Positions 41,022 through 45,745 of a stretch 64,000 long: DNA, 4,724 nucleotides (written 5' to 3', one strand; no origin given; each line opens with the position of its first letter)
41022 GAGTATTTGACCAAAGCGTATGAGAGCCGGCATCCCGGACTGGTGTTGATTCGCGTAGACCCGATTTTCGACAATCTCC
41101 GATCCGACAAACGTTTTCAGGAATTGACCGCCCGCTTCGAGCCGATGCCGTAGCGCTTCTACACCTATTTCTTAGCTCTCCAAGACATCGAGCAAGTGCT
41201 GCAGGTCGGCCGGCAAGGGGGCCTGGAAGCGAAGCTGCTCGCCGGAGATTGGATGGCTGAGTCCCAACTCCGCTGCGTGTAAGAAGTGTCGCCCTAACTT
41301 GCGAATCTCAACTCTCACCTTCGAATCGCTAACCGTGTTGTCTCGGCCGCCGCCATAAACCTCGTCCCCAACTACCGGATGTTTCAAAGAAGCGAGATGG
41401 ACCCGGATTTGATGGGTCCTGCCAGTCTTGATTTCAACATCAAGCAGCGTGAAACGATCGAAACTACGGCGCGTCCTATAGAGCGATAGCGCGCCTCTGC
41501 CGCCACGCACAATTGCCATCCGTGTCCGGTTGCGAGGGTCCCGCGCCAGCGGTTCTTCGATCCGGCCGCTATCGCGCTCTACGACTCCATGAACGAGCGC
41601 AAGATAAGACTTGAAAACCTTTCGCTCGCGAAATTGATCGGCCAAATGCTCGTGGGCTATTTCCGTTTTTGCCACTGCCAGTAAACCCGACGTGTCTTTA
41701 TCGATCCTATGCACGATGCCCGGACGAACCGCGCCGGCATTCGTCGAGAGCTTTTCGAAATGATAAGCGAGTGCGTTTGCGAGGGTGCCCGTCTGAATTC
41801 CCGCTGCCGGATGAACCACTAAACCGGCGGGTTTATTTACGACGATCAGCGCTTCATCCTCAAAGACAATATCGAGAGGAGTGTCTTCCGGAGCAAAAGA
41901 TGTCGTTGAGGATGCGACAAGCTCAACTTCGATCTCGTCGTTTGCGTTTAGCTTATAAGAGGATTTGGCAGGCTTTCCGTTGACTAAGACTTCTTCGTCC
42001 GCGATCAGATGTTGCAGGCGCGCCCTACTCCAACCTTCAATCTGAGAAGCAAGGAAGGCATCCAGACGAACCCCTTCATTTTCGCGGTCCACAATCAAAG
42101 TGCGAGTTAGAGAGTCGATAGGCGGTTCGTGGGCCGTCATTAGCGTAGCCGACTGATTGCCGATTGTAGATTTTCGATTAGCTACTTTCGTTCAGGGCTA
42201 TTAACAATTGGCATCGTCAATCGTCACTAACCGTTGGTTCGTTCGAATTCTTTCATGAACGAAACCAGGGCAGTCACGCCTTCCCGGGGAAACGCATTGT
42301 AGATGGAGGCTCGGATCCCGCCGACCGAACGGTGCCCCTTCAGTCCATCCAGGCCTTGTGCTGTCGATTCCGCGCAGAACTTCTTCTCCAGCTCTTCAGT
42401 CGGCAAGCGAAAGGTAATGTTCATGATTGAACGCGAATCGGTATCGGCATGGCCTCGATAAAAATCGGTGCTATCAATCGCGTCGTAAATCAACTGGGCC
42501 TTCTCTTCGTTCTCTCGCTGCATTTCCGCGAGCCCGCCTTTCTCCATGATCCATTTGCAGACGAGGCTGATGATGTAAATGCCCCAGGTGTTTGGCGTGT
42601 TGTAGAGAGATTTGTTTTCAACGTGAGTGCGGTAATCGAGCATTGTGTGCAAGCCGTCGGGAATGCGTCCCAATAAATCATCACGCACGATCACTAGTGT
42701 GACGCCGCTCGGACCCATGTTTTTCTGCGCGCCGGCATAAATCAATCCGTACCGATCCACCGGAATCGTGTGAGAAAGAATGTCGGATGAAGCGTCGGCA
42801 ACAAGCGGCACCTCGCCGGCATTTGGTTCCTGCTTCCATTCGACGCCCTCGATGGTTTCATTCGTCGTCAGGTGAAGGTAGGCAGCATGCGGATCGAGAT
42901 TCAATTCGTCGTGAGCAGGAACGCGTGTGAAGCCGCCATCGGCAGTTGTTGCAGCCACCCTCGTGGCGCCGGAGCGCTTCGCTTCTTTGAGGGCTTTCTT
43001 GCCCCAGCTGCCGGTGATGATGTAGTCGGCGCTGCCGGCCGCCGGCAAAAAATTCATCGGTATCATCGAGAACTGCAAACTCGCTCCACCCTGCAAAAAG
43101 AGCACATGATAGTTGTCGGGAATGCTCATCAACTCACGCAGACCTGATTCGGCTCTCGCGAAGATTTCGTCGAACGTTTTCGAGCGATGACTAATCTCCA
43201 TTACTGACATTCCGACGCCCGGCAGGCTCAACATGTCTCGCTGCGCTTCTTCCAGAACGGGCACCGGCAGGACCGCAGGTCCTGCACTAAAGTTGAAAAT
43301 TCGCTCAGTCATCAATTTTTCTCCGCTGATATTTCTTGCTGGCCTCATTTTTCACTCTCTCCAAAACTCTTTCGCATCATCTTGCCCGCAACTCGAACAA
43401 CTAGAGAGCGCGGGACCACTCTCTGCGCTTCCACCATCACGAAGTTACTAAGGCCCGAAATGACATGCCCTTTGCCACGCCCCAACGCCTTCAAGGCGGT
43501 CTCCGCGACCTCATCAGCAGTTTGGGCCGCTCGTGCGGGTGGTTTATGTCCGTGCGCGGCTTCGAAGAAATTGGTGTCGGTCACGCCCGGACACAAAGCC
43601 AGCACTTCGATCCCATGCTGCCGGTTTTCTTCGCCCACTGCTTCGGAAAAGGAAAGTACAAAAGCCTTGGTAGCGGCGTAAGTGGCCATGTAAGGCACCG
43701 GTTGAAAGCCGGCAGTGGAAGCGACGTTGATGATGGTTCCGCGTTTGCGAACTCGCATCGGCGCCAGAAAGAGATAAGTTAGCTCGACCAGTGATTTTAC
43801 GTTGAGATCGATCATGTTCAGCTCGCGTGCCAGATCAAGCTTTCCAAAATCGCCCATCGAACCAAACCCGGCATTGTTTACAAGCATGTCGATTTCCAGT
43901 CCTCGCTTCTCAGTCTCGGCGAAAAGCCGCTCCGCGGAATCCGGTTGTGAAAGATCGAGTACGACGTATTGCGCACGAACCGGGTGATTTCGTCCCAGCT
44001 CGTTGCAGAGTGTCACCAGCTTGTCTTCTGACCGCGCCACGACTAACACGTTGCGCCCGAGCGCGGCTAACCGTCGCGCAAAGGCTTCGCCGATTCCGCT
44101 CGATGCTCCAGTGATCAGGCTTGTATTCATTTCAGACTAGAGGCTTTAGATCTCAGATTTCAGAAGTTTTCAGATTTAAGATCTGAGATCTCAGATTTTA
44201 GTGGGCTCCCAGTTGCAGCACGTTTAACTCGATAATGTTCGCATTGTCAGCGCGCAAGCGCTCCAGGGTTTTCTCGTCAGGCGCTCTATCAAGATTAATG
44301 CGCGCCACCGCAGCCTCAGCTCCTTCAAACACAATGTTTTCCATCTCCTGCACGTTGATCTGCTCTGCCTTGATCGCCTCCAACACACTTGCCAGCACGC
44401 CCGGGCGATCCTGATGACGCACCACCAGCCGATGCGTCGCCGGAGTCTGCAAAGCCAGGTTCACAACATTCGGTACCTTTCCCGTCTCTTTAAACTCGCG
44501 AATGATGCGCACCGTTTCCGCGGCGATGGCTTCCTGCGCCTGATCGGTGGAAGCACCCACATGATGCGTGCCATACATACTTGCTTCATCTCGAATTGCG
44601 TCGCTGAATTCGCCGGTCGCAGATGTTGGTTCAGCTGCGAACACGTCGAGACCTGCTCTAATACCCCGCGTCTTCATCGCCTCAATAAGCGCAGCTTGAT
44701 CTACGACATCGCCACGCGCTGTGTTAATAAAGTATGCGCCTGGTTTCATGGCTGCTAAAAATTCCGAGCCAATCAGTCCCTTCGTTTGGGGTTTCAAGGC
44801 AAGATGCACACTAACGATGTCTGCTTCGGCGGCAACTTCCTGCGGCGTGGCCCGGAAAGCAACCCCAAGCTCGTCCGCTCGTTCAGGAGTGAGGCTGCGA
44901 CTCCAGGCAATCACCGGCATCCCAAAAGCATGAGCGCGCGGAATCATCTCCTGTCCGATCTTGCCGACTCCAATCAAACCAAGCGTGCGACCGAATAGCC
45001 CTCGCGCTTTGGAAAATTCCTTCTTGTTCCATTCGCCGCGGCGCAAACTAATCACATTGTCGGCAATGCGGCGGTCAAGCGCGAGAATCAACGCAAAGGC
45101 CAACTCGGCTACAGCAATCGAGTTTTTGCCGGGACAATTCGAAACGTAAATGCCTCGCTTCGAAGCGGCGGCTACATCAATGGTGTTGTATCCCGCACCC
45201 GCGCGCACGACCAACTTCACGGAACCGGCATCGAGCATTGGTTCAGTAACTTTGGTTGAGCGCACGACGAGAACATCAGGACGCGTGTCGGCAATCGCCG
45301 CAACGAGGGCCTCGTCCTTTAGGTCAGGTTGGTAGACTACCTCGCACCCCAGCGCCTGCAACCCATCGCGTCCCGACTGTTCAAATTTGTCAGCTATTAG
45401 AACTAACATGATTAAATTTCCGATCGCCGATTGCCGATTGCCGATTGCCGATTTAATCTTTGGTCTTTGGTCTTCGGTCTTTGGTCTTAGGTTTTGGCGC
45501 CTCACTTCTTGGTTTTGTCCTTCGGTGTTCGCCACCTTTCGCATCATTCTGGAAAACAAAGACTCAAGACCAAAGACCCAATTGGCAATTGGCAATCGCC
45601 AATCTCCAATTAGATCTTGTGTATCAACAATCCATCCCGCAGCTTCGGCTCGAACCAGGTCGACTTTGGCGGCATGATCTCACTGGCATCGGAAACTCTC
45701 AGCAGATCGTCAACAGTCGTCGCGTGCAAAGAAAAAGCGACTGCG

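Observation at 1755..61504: At least 12 intergenic spacers are filled with 7- or 8-nt tandem arrays from a shared word set, mostly as mirrored pairs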

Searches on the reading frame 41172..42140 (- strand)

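Call 25: search_protein_families(library=pfam, max_evalue=0.00001, proteins=[window:41172-42140:-])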
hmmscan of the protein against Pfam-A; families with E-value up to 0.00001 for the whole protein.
window:41172-42140:- (322 aa): 2 families
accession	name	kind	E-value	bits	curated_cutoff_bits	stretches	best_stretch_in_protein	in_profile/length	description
PF00849.27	PseudoU_synth_2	-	2e-33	116.2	26.8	1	98-251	2-152/152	RNA pseudouridylate synthase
PF01479.30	S4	-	1.3e-08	34.8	22.8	1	24-70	1-48/48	S4 domain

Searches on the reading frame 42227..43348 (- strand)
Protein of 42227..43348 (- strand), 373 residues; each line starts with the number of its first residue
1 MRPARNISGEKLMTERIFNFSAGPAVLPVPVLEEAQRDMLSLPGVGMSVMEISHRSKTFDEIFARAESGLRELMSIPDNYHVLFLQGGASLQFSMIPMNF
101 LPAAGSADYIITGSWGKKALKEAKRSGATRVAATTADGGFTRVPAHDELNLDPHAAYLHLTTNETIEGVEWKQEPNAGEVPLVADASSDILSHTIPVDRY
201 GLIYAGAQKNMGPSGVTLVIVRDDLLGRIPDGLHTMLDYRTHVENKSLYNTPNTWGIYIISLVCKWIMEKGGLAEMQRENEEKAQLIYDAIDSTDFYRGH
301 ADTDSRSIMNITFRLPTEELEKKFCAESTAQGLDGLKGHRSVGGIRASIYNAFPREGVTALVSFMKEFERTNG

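Call 25: search_protein_families(library=pfam, max_evalue=0.00001, proteins=[window:42227-43348:-])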
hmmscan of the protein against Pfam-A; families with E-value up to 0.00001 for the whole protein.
window:42227-43348:- (373 aa): 1 family
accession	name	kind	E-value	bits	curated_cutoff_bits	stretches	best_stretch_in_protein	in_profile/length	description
PF00266.25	Aminotran_5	-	2e-41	142.7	21.5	1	17-361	1-371/371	Aminotransferase class-V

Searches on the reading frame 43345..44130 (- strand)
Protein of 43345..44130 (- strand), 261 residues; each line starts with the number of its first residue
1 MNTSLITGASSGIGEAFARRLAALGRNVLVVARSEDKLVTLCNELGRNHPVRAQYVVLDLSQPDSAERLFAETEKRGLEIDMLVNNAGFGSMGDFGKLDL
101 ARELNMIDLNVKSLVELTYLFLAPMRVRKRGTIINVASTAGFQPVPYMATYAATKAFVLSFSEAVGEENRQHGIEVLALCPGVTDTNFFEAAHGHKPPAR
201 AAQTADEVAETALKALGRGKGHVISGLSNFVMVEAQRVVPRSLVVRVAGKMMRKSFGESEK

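Call 25: search_protein_families(library=pfam, max_evalue=0.00001, proteins=[window:43345-44130:-])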
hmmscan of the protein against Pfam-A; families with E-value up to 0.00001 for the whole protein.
window:43345-44130:- (261 aa): 3 families
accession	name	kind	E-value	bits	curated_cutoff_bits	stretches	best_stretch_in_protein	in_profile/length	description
PF00106.31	adh_short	-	2.9e-51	174.2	26.6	1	4-191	3-189/195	short chain dehydrogenase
PF13561.12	adh_short_C2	-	4.1e-32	112.1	27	1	8-197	1-189/236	Enoyl-(Acyl carrier protein) reductase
PF08659.16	KR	-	8.1e-11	42.6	22.6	1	3-176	2-170/180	KR domain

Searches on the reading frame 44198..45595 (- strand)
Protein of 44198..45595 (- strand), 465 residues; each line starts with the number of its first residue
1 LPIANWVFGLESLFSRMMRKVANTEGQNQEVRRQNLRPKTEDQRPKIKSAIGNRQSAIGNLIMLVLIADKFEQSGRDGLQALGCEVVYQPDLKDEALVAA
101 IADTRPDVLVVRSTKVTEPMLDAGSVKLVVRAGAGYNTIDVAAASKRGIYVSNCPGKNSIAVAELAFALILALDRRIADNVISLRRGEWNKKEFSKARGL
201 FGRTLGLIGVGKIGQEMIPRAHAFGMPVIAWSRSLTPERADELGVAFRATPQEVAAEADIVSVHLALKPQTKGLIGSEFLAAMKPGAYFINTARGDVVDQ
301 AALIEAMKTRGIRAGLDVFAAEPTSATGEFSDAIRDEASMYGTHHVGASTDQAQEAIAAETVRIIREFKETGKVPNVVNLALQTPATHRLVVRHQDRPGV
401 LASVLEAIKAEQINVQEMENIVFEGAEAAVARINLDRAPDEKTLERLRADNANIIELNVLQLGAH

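Call 25: search_protein_families(library=pfam, max_evalue=0.00001, proteins=[window:44198-45595:-])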
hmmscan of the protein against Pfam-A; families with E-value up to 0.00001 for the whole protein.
window:44198-45595:- (465 aa): 4 families
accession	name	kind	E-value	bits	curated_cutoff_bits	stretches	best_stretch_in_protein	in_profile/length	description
PF02826.25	2-Hacid_dh_C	-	6.6e-48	162.9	25.1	1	167-330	1-165/178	D-isomer specific 2-hydroxyacid dehydrogenase, NAD binding domain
PF00389.36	2-Hacid_dh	-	1e-28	100.1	24.6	1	65-379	1-134/134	D-isomer specific 2-hydroxyacid dehydrogenase, catalytic domain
PF03446.21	NAD_binding_2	-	1.3e-09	38.7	21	1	205-313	2-113/161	NAD binding domain of 6-phosphogluconate dehydrogenase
PF01842.31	ACT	-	2.7e-07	30.7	27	1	388-449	1-63/66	ACT domain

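Call 29: find_related_loci(query=window:44198-45409:-, collection=genome_contigs, flank=10000)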
Query window:44198-45409:- (403 aa) in genome_contigs; peptide patterns used: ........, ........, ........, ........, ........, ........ (x = any residue, [..] = any of these).
599 stretches matched a pattern (row limit reached: there are more); 572 encode a relative of the query (tblastn E <= 1e-3); the best 80 are kept; 80 distinct loci.
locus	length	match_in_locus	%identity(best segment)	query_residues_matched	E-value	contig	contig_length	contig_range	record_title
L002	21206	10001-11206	97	1-402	0e+0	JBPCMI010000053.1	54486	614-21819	MAG: Pyrinomonadaceae bacterium isolate TH_ant_mag_100 S1Ck127_5442533_flag_1_multi_7.0000_len_54486, whole genome shotg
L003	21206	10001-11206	94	1-402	0e+0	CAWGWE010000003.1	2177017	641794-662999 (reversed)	MAG: Pyrinomonadaceae bacterium isolate MFD09206.bin.2.123 genome assembly, contig: contig_295, whole genome shotgun seq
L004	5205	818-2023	92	1-402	0e+0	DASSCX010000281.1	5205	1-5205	MAG TPA_asm: Pyrinomonadaceae bacterium isolate SMAG_U933 k141_915730, whole genome shotgun sequence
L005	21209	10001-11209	90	1-403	0e+0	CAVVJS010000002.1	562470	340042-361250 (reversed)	MAG: Pyrinomonadaceae bacterium isolate MFD09212.bin.1.138 genome assembly, contig: contig_17525, whole genome shotgun s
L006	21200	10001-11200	86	1-400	0e+0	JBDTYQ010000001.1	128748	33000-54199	MAG: bacterium isolate cluster4_bin.143 NODE_46_length_128748_cov_18.308766, whole genome shotgun sequence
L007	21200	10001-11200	83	1-400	0e+0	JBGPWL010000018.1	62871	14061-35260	MAG: Pyrinomonadaceae bacterium isolate OBJ1_062018_090_65 k141_1153427_length_62871_cov_22.1549, whole genome shotgun s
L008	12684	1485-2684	82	1-400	0e+0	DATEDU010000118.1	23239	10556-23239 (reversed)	MAG TPA_asm: Pyrinomonadaceae bacterium isolate SMAG_U8715 k141_31107, whole genome shotgun sequence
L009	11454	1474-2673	81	1-400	0e+0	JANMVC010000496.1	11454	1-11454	MAG: Pyrinomonadaceae bacterium isolate SOY_1_B_metabat.116 SOY_1_B_k141_958697, whole genome shotgun sequence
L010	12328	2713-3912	82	1-400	0e+0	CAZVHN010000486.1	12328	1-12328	MAG TPA_asm: uncultured Chloracidobacterium sp. isolate binchicken_co165_162 genome assembly, contig: k141_705322, whole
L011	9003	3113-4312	82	1-400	0e+0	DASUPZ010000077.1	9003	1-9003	MAG TPA_asm: Pyrinomonadaceae bacterium isolate SMAG_U1668 k141_985677, whole genome shotgun sequence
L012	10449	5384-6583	82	1-400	0e+0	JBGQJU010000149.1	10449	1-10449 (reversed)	MAG: Pyrinomonadaceae bacterium isolate OBJ2_061818_070_16 k141_1622989_length_10449_cov_12.0000, whole genome shotgun s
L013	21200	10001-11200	82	1-400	0e+0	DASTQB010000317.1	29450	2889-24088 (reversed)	MAG TPA_asm: Pyrinomonadaceae bacterium isolate SMAG_U2212 k141_784073, whole genome shotgun sequence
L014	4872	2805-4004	80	1-400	0e+0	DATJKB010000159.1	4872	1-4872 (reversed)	MAG TPA_asm: Pyrinomonadaceae bacterium isolate SMAG_U15582 k141_1828488, whole genome shotgun sequence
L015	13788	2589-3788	82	1-400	0e+0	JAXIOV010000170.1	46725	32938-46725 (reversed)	MAG: Pyrinomonadaceae bacterium isolate Fractures_MAG_02 c_000000028224, whole genome shotgun sequence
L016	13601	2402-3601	81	1-400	0e+0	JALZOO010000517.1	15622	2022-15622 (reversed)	MAG: Acidobacteriota bacterium isolate SVA bin3 SD1478-80_k127_742192, whole genome shotgun sequence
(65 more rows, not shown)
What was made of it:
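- On STRR-like intergenic heptamer repeats: The nearest genomes are Pyrinomonadaceae/Blastocatellia MAGs, with SerA up to 97% identical (call 29).
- Closest known: Cyanobacterial STRR. Different: This case is in a different phylum (Acidobacteriota, call 29).
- Tried and rejected: It was rejected by call 29, which shows Pyrinomonadaceae.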

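Call 50: find_encoding_contigs(protein=window:44198-45409:-, flank=3000, max_places=10)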
Protein window:44198-45409:- (403 aa): no gene with exactly this product is on record in the collection.
